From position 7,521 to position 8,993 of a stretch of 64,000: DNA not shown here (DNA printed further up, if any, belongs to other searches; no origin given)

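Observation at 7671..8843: GatA of the aspS-gatCAB operon has lost both catalytic serines of the amidase signature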

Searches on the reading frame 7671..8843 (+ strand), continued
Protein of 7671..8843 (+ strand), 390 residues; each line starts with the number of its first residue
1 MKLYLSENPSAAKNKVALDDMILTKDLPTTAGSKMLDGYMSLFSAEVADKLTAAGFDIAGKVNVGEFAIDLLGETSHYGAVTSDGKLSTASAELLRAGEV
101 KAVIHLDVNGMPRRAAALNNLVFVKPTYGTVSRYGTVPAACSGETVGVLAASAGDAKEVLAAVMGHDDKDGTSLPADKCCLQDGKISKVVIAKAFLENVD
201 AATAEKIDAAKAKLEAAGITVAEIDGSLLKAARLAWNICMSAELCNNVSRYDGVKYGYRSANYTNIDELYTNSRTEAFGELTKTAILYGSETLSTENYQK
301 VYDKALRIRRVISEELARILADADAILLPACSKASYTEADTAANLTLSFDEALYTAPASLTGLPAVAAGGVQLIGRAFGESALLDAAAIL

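Call 13: find_related_loci(query=A1, collection=genome_contigs, flank=6000)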
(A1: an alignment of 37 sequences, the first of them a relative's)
Query A1 (390 aa) in genome_contigs; peptide patterns used: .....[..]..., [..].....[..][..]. (x = any residue, [..] = any of these).
600 stretches matched a pattern (row limit reached: there are more); 600 encode a relative of the query (tblastn E <= 1e-3); the best 80 are kept; 80 distinct loci.
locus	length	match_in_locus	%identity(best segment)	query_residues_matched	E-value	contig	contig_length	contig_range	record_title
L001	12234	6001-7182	63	1-388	1e-157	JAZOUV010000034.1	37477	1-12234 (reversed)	MAG: Eubacteriales bacterium isolate T1900045531_YK20190225.MAGScoT_cleanbin_000006 SGB_7724_k141_1053552, whole genome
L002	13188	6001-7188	62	1-390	2e-157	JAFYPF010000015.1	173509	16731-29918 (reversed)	MAG: Clostridia bacterium isolate RGIG7296 Water_buffalos_Cecum-4__c445898, whole genome shotgun sequence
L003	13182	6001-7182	61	1-389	1e-156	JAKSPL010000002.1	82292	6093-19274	MAG: Oscillospiraceae bacterium isolate Horse_feces202 MAG202_2, whole genome shotgun sequence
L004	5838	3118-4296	62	1-390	7e-156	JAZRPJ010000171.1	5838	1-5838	MAG: Candidatus Flemingiibacterium sp. isolate T1900045380_YK20190070.MAGScoT_cleanbin_000017 SGB_6884_k141_3400357, who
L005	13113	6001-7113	58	16-385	2e-133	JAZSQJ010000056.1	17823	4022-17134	MAG: Eubacteriales bacterium isolate T1900044543_TS20190009.MAGScoT_cleanbin_000018 SGB_92_k141_3189632, whole genome sh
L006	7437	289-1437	51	8-387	3e-121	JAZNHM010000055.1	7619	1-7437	MAG: Acutalibacteraceae bacterium isolate T1900044692_TS20190158.MAGScoT_cleanbin_000019 SGB_1758_k141_3029895, whole ge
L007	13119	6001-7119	52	16-387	6e-120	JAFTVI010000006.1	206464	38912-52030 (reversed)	MAG: Clostridia bacterium isolate RGIG4183 Roe_deer_Colon-2__c773, whole genome shotgun sequence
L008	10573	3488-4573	56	15-390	3e-119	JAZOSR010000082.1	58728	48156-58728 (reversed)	MAG: Eubacteriales bacterium isolate T1900045543_YK20190237.MAGScoT_cleanbin_000016 SGB_7831_k141_1436421, whole genome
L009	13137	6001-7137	50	13-390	3e-118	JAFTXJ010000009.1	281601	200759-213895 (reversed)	MAG: Clostridia bacterium isolate RGIG4236 Roe_deer_Colon-4__c702, whole genome shotgun sequence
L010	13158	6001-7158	49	1-387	2e-118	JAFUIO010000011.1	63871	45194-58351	MAG: Clostridia bacterium isolate RGIG4527 Roe_deer_Rectum-1__c1238, whole genome shotgun sequence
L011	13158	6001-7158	50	1-387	1e-117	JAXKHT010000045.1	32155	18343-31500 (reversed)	MAG: Acutalibacteraceae bacterium isolate DOME_MAG_996 996_C0117_k141_158569, whole genome shotgun sequence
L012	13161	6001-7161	49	1-387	6e-118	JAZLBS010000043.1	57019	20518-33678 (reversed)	MAG: Acutalibacteraceae bacterium isolate T1900045060_TC20190053.MAGScoT_cleanbin_000009 SGB_4566_k141_599623, whole gen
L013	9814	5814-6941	51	13-387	1e-117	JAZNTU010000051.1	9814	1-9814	MAG: Acutalibacteraceae bacterium isolate T1900044802_TS20190268.MAGScoT_cleanbin_000015 SGB_2719_k141_1103235, whole ge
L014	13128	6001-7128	50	13-387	2e-117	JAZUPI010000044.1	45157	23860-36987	MAG: Acutalibacteraceae bacterium isolate T1900044867_TS20190333.MAGScoT_cleanbin_000029 SGB_3137_k141_174406, whole gen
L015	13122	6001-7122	52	15-387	8e-117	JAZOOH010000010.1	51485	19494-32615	MAG: Acutalibacteraceae bacterium isolate T1900045632_YK20190326.MAGScoT_cleanbin_000006 SGB_8063_k141_1723605, whole ge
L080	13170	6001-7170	33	17-383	4e-54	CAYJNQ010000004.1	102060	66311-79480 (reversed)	MAG TPA_asm: uncultured Oscillospiraceae bacterium isolate ERP123703_co3_315 genome assembly, contig: NODE_135_length_10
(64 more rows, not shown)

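Call 19: search_solved_structures(query=A1, show_alignments=5, max_evalue=1e-30)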
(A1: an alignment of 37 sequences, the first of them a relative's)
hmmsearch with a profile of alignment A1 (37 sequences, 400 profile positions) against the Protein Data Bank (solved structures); distinct sequences matched with E-value up to 1e-30: 7.
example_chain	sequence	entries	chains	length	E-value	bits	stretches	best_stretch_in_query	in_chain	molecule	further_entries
3al0_A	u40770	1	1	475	8.7e-72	245.6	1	7-398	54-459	Glutamyl-tRNA(Gln) amidotransferase subunit A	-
2gi3_A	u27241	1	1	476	8.7e-72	245.6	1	7-398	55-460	Glutamyl-tRNA(Gln) amidotransferase subunit A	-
4wj3_A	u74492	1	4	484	8.7e-70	239.1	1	16-396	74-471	Glutamyl-tRNA(Gln) amidotransferase subunit A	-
2df4_A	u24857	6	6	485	8.8e-69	235.7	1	18-396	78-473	Glutamyl-tRNA(Gln) amidotransferase subunit A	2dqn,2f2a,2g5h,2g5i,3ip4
3h0l_A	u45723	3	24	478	1.1e-67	232.2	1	16-397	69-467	Glutamyl-tRNA(Gln) amidotransferase subunit A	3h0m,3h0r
4n0h_A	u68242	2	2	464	1.1e-48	169.6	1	12-394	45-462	Glutamyl-tRNA(Gln) amidotransferase subunit A, mitochondrial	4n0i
3kfu_E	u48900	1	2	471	1.3e-48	169.3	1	15-372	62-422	Glutamyl-tRNA(Gln) amidotransferase subunit A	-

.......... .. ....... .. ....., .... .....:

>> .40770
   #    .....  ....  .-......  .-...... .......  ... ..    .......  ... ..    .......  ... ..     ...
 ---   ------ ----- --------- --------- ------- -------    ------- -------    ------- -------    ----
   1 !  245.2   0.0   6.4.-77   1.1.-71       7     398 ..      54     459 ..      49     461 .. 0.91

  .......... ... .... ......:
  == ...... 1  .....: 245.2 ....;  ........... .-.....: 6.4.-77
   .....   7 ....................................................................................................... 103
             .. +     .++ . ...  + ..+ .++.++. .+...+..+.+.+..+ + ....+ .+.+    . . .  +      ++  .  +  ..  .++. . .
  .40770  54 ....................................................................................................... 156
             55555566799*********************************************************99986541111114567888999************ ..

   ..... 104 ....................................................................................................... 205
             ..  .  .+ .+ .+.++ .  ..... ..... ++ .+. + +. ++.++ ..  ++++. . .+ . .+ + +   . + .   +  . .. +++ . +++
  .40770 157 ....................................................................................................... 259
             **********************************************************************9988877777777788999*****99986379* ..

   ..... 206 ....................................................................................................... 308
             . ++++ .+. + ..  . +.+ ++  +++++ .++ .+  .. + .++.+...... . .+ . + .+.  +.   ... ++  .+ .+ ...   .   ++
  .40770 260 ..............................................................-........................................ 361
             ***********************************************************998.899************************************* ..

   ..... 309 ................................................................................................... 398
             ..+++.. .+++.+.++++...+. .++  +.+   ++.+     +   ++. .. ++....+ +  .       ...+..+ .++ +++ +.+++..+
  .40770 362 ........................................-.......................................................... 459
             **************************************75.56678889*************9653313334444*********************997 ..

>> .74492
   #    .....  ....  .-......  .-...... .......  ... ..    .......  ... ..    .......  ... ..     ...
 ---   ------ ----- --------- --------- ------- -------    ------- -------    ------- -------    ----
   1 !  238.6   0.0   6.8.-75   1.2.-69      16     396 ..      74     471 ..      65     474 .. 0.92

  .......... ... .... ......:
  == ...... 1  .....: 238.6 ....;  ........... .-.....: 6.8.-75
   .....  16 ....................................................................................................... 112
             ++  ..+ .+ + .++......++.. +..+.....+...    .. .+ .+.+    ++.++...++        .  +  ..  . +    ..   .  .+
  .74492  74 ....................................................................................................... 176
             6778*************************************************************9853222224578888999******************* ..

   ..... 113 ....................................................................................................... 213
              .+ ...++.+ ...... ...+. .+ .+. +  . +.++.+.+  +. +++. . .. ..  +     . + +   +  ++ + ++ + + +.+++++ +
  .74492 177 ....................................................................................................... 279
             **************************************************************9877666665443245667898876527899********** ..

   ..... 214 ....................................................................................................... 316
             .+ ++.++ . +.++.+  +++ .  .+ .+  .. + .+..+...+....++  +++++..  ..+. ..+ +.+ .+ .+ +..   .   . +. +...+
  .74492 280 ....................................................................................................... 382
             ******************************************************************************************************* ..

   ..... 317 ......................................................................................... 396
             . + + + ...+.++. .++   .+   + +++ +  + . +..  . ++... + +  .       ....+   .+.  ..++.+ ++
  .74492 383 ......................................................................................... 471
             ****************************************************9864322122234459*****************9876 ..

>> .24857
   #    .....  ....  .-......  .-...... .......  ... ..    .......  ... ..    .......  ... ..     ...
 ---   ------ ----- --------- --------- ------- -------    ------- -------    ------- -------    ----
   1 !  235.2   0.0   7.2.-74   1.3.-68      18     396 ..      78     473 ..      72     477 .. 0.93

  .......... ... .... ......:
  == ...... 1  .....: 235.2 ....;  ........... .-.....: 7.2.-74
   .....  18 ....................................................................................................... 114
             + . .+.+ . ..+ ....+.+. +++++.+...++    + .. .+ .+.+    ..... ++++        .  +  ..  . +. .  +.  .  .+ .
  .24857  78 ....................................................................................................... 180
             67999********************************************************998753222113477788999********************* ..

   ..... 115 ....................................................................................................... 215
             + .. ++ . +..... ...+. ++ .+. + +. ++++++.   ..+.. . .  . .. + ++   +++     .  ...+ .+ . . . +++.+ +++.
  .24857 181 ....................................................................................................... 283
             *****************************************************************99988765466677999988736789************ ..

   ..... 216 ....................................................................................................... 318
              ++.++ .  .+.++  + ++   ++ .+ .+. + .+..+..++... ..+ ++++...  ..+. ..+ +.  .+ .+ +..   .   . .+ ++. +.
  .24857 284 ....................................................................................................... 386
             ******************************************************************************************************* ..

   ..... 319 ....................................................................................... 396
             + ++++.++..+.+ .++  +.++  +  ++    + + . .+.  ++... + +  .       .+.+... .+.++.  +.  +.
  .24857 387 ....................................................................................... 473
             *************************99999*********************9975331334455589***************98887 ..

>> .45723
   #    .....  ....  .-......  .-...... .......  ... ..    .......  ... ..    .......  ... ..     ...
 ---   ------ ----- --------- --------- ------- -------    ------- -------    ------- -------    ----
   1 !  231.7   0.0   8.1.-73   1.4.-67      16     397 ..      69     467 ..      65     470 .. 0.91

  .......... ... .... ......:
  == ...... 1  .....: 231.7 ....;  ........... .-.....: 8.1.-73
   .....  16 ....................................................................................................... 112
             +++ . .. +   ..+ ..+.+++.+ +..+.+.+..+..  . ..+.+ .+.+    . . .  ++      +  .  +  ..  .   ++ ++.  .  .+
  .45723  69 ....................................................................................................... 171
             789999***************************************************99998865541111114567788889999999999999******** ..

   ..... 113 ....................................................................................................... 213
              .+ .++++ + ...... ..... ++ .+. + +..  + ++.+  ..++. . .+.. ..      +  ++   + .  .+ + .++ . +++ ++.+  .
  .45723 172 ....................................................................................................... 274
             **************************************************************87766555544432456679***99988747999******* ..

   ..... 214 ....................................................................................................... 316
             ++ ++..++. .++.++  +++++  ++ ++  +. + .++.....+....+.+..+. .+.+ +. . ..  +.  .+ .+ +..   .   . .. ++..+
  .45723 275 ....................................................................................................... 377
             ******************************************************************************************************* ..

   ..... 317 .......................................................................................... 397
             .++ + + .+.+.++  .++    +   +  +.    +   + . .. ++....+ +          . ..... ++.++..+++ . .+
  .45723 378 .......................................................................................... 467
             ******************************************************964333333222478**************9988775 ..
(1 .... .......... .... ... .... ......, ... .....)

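Call 21: find_encoding_contigs(protein=P0001, flank=10000, max_places=3)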
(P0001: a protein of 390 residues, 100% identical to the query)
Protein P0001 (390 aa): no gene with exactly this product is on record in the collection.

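Call 28: search_protein_representatives(alignment_id=A1)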
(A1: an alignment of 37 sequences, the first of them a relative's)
Query: 37 sequences, 400 profile positions. Proteins with E-value up to 0.001 (for the whole library): 21584; up to 1e-10: 8375; up to 1e-30: 1704. The best 150 are listed.
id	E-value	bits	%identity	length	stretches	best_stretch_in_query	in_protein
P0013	2.2e-206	702.1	-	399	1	1-400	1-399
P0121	5.9e-148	509.7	-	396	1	5-399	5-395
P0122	3.8e-135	467.5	-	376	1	11-398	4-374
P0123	5.8e-128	443.8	-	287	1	112-394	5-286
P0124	1.6e-120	419.4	-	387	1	15-397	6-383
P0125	2.9e-114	398.7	-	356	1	14-396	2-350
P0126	7.5e-110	384.2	-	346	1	1-257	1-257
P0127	8.2e-108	377.5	-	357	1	13-396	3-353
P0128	2.8e-102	359.3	-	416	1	6-396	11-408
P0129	1.3e-101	357.1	-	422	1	10-398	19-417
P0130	4.6e-98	345.4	-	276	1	11-281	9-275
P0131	2.5e-97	342.9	-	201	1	201-400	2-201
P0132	7.1e-96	338.2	-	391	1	4-395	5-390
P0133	2.7e-93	329.7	-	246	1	1-245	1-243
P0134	4.3e-93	329.0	-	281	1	120-398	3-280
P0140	2.9e-83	296.7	-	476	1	13-396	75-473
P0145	3.0e-79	283.4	-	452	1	15-399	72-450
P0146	8.3e-79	282.0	-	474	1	16-395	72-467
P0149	4.8e-76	272.9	-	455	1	12-392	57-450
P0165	2.3e-70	254.2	-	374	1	1-397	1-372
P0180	7.2e-68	246.0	-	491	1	17-396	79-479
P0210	5.4e-65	236.5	-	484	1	16-395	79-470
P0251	2.3e-62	227.9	-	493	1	16-395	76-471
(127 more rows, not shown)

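Call 35: list_cluster_members(proteins=[P0121, P0124, P0128, P0132, P0140, P0146, P0149, P0210, P0251, P0165])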
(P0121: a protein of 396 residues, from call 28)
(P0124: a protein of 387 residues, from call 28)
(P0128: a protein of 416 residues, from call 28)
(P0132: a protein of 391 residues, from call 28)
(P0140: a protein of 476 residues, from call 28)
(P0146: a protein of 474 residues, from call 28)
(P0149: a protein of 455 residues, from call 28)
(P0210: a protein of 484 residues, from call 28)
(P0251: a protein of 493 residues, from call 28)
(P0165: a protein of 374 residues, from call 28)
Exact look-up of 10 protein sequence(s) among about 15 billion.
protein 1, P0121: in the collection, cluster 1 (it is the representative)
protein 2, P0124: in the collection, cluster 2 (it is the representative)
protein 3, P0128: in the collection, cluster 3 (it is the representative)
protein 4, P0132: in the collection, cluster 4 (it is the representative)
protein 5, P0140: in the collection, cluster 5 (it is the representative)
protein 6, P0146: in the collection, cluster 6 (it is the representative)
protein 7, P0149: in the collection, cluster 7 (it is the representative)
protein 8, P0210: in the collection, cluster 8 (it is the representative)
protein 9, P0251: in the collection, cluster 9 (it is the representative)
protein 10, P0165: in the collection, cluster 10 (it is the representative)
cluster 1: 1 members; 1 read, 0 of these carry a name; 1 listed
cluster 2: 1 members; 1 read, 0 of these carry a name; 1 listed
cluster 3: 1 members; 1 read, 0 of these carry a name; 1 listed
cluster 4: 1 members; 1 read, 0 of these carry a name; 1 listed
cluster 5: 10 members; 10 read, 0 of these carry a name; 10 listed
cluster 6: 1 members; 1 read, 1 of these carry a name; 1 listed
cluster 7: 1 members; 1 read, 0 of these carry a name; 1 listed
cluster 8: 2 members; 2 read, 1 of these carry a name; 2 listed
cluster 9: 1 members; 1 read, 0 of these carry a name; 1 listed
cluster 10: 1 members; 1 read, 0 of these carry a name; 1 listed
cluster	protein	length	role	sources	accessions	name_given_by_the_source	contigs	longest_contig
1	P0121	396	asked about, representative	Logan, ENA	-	-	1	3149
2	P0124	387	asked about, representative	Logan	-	-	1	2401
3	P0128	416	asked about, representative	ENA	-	-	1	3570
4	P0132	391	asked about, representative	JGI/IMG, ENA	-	-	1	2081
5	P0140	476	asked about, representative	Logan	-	-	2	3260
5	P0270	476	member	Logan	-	-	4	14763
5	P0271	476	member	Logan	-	-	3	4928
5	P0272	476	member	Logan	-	-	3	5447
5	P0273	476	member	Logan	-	-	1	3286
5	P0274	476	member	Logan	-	-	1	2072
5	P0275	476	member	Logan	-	-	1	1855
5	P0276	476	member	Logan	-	-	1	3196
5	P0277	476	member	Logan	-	-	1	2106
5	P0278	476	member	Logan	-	-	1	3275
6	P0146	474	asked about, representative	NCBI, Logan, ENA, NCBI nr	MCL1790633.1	MAG: amidase family protein [Peptococcaceae bacterium] | amidase family protein [Peptococcaceae bacterium]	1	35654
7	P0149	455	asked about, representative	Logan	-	-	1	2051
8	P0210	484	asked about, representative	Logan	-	-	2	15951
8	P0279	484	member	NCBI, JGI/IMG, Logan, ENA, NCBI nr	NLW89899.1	MAG: Asp-tRNA(Asn)/Glu-tRNA(Gln) amidotransferase subunit GatA [Clostridiaceae bacterium] | Asp-tRNA(Asn)/Glu-tRNA(Gln) amidotransferase subunit GatA [Clostridiaceae bacterium]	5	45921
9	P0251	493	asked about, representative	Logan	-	-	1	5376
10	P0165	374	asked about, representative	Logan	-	-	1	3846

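Call 42: predict_structure(alignment_id=A1)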
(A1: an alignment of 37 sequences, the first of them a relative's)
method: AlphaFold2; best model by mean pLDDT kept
length: 390 residues; sequences in the alignment: 37
mean_pLDDT: 90.0   pTM: 0.91
mean pLDDT of the five models: 90.0, 89.2, 88.1, 85.8, 81.2
residues with pLDDT >= 90: 270; 70-90: 88; 50-70: 28; < 50: 4
segments of 3 or more residues with pLDDT < 50: 253-256
pLDDT, mean of each block of 10 residues (from residue 1): 89 92 92 84 93 97 91 90 93 96 94 96 96 82 84 98 92 89 95 96 97 98 97 93 79 55 70 72 86 67 91 98 97 96 93 95 96 97 97
secondary structure, 60 per line:
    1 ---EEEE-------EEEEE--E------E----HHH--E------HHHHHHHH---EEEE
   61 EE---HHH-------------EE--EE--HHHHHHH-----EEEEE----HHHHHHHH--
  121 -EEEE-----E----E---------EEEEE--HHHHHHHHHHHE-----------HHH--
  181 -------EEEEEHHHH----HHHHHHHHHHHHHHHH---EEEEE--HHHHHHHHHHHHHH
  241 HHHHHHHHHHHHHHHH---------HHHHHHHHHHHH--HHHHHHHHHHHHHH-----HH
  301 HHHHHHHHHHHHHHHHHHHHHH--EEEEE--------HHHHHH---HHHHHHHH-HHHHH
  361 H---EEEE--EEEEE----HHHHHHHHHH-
elements in order: E4-7 E15-19 H46-53 E57-62 H90-96 E102-106 H111-118 E122-125 E146-150 H153-163 E188-192 H193-196 H201-216 E220-224 H227-256 H266-277 H280-293 H299-322 E325-329 H338-343 H347-354 H356-361 E365-368 E371-375 H380-389
